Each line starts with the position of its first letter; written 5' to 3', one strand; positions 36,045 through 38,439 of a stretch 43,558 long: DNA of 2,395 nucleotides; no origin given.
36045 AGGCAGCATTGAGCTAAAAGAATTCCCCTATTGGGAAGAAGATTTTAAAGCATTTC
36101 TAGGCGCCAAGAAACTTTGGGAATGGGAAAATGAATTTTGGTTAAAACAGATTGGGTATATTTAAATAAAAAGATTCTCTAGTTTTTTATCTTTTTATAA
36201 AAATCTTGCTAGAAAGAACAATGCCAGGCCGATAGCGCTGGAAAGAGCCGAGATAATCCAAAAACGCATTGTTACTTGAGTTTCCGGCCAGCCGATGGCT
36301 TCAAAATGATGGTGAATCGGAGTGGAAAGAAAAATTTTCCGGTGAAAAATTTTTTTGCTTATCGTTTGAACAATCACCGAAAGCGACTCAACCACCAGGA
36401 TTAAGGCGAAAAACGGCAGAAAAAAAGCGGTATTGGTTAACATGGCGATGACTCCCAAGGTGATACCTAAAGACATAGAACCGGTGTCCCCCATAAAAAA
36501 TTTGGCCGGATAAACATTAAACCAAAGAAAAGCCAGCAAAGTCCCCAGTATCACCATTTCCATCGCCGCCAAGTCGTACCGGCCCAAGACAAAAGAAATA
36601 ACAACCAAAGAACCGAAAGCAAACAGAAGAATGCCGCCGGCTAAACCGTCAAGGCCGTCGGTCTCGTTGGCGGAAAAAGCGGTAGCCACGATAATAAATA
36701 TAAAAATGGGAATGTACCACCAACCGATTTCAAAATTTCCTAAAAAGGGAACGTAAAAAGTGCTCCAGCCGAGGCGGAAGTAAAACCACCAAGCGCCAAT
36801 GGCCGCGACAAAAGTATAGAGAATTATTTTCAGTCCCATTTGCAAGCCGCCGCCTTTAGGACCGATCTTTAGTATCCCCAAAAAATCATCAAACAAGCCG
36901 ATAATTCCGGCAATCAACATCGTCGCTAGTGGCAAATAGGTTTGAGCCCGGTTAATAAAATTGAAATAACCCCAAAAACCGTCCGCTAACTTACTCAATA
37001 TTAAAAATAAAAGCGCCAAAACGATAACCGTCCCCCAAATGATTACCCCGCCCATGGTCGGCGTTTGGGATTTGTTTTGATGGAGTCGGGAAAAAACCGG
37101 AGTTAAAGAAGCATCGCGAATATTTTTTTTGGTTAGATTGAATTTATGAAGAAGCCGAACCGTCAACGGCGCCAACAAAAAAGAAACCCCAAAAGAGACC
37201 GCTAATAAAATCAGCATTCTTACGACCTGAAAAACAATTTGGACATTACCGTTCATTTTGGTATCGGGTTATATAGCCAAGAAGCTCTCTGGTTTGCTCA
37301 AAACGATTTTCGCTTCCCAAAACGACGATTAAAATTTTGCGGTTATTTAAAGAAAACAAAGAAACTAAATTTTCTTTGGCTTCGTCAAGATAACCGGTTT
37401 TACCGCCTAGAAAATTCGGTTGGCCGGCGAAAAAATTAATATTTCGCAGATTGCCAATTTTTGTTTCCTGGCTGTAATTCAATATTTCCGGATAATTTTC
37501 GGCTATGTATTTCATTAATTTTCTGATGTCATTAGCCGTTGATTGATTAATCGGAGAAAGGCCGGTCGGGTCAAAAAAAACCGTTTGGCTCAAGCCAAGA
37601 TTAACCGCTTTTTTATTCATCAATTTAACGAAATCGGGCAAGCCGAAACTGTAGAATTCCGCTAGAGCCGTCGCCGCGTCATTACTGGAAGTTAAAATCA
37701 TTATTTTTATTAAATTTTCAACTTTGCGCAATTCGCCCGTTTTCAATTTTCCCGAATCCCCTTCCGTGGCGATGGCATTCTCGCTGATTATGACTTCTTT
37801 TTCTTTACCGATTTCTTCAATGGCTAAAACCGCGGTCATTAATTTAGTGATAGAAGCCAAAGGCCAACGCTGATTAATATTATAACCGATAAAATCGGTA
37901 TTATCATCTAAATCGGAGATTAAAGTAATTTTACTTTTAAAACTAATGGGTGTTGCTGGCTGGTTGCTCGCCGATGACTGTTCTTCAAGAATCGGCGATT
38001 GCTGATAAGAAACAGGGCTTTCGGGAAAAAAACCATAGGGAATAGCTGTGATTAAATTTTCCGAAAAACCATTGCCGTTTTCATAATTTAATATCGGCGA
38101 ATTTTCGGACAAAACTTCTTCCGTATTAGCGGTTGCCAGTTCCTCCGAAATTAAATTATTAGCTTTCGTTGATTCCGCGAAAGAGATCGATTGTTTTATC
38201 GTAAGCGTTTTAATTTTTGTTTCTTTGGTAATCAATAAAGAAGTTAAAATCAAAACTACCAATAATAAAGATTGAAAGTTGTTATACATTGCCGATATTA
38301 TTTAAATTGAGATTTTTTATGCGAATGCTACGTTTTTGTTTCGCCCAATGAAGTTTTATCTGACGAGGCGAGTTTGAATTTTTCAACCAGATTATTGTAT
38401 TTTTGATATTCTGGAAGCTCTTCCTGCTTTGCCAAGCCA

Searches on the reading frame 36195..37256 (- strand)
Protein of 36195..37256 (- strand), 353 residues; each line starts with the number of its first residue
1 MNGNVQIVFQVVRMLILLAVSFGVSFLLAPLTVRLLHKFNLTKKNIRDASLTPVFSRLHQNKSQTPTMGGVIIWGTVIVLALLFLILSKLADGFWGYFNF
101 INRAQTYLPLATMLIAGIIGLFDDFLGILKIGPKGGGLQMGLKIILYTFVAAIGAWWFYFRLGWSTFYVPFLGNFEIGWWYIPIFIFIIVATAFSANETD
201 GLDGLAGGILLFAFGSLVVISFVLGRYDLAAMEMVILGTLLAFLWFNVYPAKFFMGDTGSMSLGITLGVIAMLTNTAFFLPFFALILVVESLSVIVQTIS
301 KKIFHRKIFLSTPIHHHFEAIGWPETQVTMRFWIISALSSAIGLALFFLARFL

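Call 55: search_protein_families(library=pfam, proteins=[window:36195-37256:-])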
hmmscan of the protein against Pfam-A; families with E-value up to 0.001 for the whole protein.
window:36195-37256:- (353 aa): 2 families
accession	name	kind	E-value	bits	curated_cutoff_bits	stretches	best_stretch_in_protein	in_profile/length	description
PF00953.26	Glycos_transf_4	-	3.9e-31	108.7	27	1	110-273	5-158/160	Glycosyl transferase family 4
PF10555.14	MraY_sig1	-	0.00066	19.5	20.1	1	62-73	1-12/13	Phospho-N-acetylmuramoyl-pentapeptide-transferase signature 1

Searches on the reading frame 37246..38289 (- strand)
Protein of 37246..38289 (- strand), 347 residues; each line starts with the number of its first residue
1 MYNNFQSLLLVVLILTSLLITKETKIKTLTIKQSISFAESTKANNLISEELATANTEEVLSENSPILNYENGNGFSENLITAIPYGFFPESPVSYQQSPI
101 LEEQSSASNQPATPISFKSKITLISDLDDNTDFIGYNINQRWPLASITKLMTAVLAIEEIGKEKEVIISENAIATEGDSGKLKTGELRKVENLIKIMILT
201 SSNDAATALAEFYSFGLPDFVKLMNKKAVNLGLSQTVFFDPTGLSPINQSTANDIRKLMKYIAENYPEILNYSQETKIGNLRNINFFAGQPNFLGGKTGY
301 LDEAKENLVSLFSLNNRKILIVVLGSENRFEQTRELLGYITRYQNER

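Call 55: search_protein_families(library=pfam, proteins=[window:37246-38289:-])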
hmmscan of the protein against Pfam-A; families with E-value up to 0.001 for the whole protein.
window:37246-38289:- (347 aa): 2 families
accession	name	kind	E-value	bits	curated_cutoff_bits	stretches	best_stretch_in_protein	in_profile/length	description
PF00768.25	Peptidase_S11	-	1.6e-38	133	27.6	1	116-327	9-238/239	D-alanyl-D-alanine carboxypeptidase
PF13354.11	Beta-lactamase2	-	2.2e-09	37.4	22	1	124-324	4-213/214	Beta-lactamase enzyme family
